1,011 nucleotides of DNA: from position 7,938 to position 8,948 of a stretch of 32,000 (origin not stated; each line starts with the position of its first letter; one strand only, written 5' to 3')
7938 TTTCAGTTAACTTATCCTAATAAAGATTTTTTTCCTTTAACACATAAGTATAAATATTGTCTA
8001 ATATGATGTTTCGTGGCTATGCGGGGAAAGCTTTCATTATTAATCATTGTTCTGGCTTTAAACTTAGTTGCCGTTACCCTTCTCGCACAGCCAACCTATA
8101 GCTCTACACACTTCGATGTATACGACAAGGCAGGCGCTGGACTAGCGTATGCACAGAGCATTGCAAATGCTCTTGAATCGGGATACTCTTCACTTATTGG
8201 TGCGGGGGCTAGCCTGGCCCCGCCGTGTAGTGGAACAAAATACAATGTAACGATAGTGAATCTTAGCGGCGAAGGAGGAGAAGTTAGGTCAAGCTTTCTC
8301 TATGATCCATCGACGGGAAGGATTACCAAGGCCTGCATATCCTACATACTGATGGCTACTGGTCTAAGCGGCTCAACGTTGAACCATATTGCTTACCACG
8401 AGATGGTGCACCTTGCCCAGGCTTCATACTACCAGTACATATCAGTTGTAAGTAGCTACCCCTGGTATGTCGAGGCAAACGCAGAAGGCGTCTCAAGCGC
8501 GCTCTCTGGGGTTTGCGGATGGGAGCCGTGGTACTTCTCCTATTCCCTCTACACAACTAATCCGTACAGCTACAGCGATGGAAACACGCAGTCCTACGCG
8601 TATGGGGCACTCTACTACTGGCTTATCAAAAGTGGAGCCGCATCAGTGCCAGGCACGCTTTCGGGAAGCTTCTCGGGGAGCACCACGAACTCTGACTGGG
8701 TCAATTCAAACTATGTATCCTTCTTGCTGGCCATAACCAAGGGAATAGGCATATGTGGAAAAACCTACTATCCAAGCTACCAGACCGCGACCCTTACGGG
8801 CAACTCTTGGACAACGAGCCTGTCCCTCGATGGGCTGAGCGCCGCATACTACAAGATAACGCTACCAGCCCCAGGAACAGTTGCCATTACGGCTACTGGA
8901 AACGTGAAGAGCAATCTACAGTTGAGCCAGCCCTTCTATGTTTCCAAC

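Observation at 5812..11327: Envelope gene trio: coiled-coil glycoprotein, membrane-tethered wHTH regulator, and a divergently transcribed giant HExxH surface protein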

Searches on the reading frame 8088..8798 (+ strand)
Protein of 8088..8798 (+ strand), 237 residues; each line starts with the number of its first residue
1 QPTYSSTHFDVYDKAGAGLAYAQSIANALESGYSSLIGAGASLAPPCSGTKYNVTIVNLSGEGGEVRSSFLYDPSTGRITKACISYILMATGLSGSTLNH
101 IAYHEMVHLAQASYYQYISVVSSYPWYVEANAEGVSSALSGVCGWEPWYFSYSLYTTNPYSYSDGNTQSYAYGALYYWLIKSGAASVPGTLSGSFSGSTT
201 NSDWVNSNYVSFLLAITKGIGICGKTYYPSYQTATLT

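Call 26: search_solved_structures(query=A3, max_evalue=10, show_alignments=3)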
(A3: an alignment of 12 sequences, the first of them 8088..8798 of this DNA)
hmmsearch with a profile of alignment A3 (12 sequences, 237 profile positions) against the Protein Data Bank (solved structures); distinct sequences matched with E-value up to 10: 3.
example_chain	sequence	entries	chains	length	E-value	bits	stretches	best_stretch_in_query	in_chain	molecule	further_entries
5byo_A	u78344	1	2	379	0.00024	24.1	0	101-125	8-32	dTor_12x31L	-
4yxz_A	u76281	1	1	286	0.00032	23.7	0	101-125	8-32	dTor_9x31L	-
4yxy_A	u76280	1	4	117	0.046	16.6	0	100-125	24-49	dTor_9x31L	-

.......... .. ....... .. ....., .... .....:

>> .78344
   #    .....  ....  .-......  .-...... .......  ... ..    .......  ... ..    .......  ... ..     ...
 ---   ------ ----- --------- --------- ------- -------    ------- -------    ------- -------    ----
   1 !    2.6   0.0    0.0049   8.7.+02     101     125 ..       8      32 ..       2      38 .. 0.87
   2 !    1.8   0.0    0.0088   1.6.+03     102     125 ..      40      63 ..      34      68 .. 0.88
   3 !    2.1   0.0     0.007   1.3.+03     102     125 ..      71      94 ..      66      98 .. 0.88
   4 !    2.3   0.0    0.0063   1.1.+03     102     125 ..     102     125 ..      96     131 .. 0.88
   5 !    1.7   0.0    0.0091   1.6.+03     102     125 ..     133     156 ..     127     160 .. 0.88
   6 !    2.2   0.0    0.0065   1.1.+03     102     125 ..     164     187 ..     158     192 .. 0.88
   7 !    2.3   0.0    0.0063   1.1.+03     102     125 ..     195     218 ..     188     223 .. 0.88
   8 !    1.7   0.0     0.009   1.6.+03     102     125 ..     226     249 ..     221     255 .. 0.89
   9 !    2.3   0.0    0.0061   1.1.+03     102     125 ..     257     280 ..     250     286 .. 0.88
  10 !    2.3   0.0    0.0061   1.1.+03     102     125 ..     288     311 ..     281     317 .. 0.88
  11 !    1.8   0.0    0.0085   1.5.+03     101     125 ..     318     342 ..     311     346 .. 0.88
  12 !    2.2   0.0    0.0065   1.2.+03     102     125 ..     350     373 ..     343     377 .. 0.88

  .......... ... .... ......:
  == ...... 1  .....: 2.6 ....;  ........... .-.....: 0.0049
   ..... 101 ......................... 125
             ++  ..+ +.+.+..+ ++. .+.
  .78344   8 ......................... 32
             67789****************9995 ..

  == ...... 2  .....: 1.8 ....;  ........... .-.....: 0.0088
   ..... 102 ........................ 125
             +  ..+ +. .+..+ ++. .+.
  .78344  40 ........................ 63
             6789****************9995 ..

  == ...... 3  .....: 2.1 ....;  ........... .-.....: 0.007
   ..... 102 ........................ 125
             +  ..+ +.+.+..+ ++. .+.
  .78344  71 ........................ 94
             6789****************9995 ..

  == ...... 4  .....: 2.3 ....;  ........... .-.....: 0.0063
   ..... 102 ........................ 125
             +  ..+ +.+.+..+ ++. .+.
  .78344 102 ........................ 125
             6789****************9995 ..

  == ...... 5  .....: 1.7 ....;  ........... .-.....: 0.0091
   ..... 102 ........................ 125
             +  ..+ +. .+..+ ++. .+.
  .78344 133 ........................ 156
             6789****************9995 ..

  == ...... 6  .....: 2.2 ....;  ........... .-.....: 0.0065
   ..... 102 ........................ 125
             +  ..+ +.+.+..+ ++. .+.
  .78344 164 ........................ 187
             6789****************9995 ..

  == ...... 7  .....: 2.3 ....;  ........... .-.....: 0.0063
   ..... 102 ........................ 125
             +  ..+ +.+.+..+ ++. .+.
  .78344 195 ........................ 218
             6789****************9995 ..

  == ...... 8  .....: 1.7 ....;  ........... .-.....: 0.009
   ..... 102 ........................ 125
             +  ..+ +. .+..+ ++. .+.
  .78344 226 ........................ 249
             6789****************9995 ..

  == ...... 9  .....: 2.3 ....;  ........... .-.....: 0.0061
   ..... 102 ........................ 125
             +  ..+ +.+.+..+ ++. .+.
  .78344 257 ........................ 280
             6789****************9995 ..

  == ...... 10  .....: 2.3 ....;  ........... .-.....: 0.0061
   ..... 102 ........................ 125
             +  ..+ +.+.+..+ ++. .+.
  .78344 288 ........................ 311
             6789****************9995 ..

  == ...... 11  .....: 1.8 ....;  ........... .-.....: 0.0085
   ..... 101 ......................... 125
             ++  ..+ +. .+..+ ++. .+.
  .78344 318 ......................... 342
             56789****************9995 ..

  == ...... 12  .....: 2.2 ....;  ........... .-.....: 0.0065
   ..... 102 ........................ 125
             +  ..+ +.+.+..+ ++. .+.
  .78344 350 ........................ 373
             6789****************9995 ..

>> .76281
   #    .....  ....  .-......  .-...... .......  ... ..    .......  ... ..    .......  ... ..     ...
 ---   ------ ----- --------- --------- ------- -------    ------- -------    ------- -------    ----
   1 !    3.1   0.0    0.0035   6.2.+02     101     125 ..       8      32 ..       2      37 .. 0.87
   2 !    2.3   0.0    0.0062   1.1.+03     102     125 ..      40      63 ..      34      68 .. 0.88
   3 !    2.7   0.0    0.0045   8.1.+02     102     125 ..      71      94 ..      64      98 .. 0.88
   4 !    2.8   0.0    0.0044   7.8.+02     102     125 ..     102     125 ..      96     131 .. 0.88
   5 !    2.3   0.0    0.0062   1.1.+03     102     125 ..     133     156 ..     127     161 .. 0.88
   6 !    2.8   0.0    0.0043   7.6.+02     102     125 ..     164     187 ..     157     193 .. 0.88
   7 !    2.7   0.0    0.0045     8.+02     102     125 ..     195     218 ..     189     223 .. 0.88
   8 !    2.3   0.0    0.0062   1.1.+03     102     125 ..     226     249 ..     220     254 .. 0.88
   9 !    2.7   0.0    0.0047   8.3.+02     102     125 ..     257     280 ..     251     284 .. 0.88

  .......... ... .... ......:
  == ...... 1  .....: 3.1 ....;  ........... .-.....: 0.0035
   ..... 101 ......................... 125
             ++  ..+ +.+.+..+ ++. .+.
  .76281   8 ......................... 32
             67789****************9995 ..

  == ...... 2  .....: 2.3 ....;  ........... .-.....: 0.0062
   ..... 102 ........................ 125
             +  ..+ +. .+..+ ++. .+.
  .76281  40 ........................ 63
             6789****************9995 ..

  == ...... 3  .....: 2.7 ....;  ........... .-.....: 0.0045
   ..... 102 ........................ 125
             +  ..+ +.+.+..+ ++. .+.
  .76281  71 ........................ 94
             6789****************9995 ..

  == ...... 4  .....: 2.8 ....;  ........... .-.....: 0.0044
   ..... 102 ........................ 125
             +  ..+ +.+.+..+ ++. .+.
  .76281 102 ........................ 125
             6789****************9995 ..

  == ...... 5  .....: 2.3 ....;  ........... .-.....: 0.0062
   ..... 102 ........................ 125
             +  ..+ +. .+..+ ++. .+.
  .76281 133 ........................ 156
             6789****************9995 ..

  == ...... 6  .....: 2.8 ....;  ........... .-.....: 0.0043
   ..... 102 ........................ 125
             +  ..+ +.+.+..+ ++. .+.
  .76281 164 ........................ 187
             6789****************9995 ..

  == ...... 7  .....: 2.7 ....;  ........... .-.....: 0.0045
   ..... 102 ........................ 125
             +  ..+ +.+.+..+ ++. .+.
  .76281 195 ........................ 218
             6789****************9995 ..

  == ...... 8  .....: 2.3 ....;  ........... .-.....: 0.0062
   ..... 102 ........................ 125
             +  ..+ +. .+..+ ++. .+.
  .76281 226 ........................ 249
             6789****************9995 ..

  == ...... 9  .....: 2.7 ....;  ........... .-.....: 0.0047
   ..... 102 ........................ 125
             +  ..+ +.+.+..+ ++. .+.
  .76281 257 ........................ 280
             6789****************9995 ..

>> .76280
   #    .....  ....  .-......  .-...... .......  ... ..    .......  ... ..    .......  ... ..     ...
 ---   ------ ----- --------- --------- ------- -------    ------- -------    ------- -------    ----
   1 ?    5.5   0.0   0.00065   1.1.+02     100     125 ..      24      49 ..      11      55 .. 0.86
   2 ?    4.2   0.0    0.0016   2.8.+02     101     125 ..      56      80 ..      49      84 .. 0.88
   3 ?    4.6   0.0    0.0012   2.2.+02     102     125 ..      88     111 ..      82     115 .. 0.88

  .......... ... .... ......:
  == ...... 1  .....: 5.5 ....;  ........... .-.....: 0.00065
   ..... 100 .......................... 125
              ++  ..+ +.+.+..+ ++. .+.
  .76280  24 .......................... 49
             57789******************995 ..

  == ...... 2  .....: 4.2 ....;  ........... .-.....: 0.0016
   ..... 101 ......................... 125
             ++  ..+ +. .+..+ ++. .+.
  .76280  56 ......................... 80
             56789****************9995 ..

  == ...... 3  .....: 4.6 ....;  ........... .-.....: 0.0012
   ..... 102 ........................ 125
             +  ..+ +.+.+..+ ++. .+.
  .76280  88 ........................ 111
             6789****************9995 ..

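Call 39: search_protein_representatives(alignment_id=A3)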
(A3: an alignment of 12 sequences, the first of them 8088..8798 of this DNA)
Query: 12 sequences, 237 profile positions. Proteins with E-value up to 0.001 (for the whole library): 45; up to 1e-10: 22; up to 1e-30: 12. The best 45 are listed.
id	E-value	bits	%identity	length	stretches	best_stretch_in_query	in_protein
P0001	1.7e-117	407.6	-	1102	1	1-237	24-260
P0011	9.6e-110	382.2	-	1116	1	1-236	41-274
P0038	1.1e-103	362.4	-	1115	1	1-237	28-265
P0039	3.9e-93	327.9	-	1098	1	2-236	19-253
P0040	3.6e-90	318.2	-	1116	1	2-236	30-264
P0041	8.0e-80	284.3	-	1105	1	2-237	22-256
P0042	2.9e-69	249.7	-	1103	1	3-237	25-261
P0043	8.1e-62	225.3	-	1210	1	1-236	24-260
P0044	1.1e-49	185.6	-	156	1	1-130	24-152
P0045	9.9e-42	159.6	-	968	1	3-237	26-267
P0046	2.5e-41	158.3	-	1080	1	6-237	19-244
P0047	3.4e-35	138.2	-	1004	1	5-236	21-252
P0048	3.2e-28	115.4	-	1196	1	20-236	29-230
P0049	4.5e-24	101.8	-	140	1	2-102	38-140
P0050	5.0e-22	95.1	-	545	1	64-217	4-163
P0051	3.3e-20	89.1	-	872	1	24-236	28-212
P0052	2.9e-19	86.1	-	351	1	2-233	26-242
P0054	3.9e-17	79.1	-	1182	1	25-236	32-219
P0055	5.9e-12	62.1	-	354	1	24-234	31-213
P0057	2.2e-11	60.2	-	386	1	81-215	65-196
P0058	3.7e-10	56.3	-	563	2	27-230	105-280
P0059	2.2e-09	53.7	-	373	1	9-179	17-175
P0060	3.4e-09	53.1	-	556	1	25-220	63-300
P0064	7.5e-07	45.4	-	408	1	7-180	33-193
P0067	4.2e-06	43.0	-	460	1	7-215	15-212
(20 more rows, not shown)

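Call 41: search_protein_families(library=pfam, proteins=[P0048, P0051, P0052, P0055, P0057, P0058, P0059, P0060, P0064, P0067], max_evalue=0.1)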
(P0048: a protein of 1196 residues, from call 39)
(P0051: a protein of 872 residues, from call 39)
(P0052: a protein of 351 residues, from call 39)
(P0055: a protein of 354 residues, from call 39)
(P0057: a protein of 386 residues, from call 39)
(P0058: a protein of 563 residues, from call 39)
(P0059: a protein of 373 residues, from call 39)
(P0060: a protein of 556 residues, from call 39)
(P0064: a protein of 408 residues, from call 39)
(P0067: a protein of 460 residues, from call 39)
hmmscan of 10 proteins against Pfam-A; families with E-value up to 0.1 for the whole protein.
P0048 (1196 aa): 0 families

P0051 (872 aa): 0 families

P0052 (351 aa): 0 families

P0055 (354 aa): 0 families

P0057 (386 aa): 0 families

P0058 (563 aa): 0 families

P0059 (373 aa): 1 family
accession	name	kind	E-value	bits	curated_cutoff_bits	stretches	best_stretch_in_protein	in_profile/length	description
PF07013.16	DUF1314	-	0.058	13.7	25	1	261-343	116-191/197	Protein of unknown function (DUF1314)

P0060 (556 aa): 0 families

P0064 (408 aa): 0 families

P0067 (460 aa): 0 families

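Call 48: predict_structure(alignment_id=A3)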
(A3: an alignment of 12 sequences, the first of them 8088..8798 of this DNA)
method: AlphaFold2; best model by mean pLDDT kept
length: 237 residues; sequences in the alignment: 12
mean_pLDDT: 90.9   pTM: 0.90
mean pLDDT of the five models: 90.9, 86.3, 84.1, 83.7, 77.7
residues with pLDDT >= 90: 171; 70-90: 52; 50-70: 9; < 50: 5
segments of 3 or more residues with pLDDT < 50: 233-237
pLDDT, mean of each block of 10 residues (from residue 1): 98 97 99 98 97 96 93 96 98 93 98 95 89 96 91 79 71 94 96 87 89 88 83 47
secondary structure, 60 per line:
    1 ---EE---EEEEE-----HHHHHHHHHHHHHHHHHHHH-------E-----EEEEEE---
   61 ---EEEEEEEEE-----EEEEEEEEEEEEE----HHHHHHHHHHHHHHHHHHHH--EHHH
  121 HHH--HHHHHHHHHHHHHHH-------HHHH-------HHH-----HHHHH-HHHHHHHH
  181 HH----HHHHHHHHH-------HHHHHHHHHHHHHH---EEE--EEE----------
elements in order: E9-13 H19-38 E52-57 E64-72 E78-90 H95-114 H118-123 H126-140 H148-151 H167-171 H173-182 H187-195 H203-216 E220-222 E225-227

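Call 53: fold_search(model_id=the predicted structure, library=pdb)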
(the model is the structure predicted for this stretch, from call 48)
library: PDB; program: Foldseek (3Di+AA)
matches with E <= 10: 193; with E <= 0.001: 1
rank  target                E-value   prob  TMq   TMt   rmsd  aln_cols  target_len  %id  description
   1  7bb8_A                6.2e-04  1.00  0.50  0.35   6.6       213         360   13  Crystal structure of Lugdulysin, a Staphylococcus lugdunensis M30 zinc metallopeptidase (released 2022-07-13)
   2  7z5u                  4.2e-03  0.97  0.43  0.30   8.3       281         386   13  Crystal structure of the peptidase domain of collagenase G from Clostridium histolyticum in complex with a hydroxamate-b (released 2022-11-09)
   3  7zoc                  6.0e-03  0.99  0.47  0.32   7.0       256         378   12  Crystal structure of the peptidase domain of collagenase H from Clostridium histolyticum in complex with N-aryl-2-alkylm (released 2023-05-10)
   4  7bb9                  1.3e-02  1.00  0.50  0.32   6.4       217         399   12  Crystal structure of Lugdulysin E242Q Y315F mutant (released 2022-07-13)
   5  4ar8_A                1.4e-02  0.97  0.46  0.31   7.7       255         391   14  Crystal structure of the peptidase domain of collagenase T from Clostridium tetani complexed with the peptidic inhibit (released 2013-06-05)
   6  4ar9_A                1.4e-02  0.95  0.43  0.29   7.8       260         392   13  Crystal structure of the peptidase domain of collagenase T from Clostridium tetani at 1.69 angstrom resolution. (released 2013-06-05)
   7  4ar8_B                1.7e-02  0.96  0.46  0.31   7.6       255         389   14  Crystal structure of the peptidase domain of collagenase T from Clostridium tetani complexed with the peptidic inhibit (released 2013-06-05)
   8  4ar1                  1.9e-02  0.93  0.45  0.31   8.7       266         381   12  Crystal Structure of the Peptidase Domain of Collagenase H from Clostridium histolyticum at 2.01 Angstrom resolution. (released 2013-06-05)
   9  9cme                  2.0e-02  0.96  0.47  0.20   7.3       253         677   13  Room Temperature Crystal Structure of Collagenase ColH from Hathewaya histolytica at 2.7 Angstrom resolution (released 2026-01-14)
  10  3chq                  2.0e-02  0.87  0.43  0.20   9.0       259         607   13  Crystal structure of leukotriene a4 hydrolase in complex with N5-[4-(phenylmethoxy)phenyl]-L-glutamine (released 2008-04-22)
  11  3fum                  2.3e-02  0.80  0.41  0.20   9.4       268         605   10  Leukotriene A4 hydrolase in complex with (R)-pyridin-4-yl[4-(2-pyrrolidin-1-ylethoxy)phenyl]methanol (released 2009-07-28)
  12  3fui                  2.4e-02  0.85  0.43  0.21   9.0       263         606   11  Leukotriene A4 hydrolase in complex with N-benzyl-4-[(2R)-pyrrolidin-2-ylmethoxy]aniline (released 2009-07-28)
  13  2y6i_A                2.7e-02  0.85  0.42  0.19   8.1       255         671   11  Crystal Structure of Collagenase G from Clostridium histolyticum in complex with Isoamylphosphonyl-Gly-Pro-Ala at 3.25 (released 2011-09-28)
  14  4arf_A                3.1e-02  0.97  0.51  0.35   6.4       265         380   13  CRYSTAL STRUCTURE OF THE PEPTIDASE DOMAIN OF COLLAGENASE H FROM CLOSTRIDIUM HISTOLYTICUM IN COMPLEX WITH THE PEPTIDIC  (released 2013-06-05)
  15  5nie_B                3.4e-02  0.77  0.42  0.20   7.8       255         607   13  Crystal structure of human LTA4H mutant R563A in open conformation (released 2017-08-23)
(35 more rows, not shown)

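Call 86: find_encoding_contigs(protein=P0059, flank=3000, max_places=2)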
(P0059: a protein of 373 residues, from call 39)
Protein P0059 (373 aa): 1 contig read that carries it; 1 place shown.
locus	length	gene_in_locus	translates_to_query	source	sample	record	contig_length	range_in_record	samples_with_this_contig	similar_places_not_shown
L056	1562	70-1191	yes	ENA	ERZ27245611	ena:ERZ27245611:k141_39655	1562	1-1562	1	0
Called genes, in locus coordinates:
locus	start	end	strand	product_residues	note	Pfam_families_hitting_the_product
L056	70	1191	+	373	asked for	-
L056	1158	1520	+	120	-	-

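Call 87: find_encoding_contigs(protein=P0048, flank=3000, max_places=2)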
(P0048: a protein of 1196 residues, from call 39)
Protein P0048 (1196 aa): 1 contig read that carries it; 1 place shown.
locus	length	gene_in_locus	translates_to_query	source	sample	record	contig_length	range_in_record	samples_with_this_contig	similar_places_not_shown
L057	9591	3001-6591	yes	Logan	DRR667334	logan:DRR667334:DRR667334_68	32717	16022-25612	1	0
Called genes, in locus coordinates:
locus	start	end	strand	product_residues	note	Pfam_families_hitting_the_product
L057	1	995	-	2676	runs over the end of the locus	-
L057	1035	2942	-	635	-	PF21827:New_glue (weak)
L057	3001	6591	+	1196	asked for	-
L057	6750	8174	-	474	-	PF01406:tRNA-synt_1e, PF01921:tRNA-synt_1f (faint), PF09334:tRNA-synt_1g (faint), PF00133:tRNA-synt_1, PF09190:DALR_2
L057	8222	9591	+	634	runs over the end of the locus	PF17214:KH_TffA, PF23023:Anti-Pycsar_Apyc1 (weak), PF00753:Lactamase_B, PF12706:Lactamase_B_2, PF16661:Lactamase_B_6, PF10996:Beta-Casp, PF07521:RMMBL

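Call 91: find_encoding_contigs(protein=P0054, flank=6000, max_places=2)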
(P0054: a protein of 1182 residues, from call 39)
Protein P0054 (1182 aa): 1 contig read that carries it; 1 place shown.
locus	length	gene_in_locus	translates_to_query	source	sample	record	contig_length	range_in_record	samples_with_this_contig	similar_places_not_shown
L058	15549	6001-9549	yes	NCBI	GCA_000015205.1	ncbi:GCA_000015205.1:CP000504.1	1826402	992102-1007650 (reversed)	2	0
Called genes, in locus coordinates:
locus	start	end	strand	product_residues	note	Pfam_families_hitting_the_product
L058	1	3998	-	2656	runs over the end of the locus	-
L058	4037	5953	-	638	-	-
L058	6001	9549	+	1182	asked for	-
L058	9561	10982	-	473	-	PF01406:tRNA-synt_1e, PF01921:tRNA-synt_1f (faint), PF09334:tRNA-synt_1g (faint), PF00133:tRNA-synt_1, PF09190:DALR_2 (weak)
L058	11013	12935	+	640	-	PF17214:KH_TffA, PF00753:Lactamase_B, PF16661:Lactamase_B_6, PF23023:Anti-Pycsar_Apyc1 (weak), PF12706:Lactamase_B_2, PF10996:Beta-Casp, PF07521:RMMBL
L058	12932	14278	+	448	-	PF00224:PK, PF02887:PK_C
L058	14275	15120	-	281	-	PF01875:Memo, PF02900:LigB (faint)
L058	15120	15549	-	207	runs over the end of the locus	PF00318:Ribosomal_S2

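Call 92: find_encoding_contigs(protein=P0047, flank=6000, max_places=2)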
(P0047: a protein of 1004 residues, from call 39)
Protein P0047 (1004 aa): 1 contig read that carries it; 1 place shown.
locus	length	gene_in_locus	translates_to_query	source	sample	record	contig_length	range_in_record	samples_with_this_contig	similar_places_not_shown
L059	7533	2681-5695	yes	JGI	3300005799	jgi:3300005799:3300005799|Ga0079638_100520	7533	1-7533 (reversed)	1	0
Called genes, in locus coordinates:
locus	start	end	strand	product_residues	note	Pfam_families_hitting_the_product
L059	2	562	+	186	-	?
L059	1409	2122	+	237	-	-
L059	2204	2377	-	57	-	-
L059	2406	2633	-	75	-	-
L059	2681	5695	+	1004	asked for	-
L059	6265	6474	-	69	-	-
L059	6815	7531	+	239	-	?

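Call 97: search_protein_families(library=pfam, proteins=[L058:4037-5953:-], max_evalue=0.001)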
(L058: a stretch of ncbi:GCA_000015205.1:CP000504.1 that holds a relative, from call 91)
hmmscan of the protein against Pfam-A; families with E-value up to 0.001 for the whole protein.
L058:4037-5953:- (638 aa): 0 families
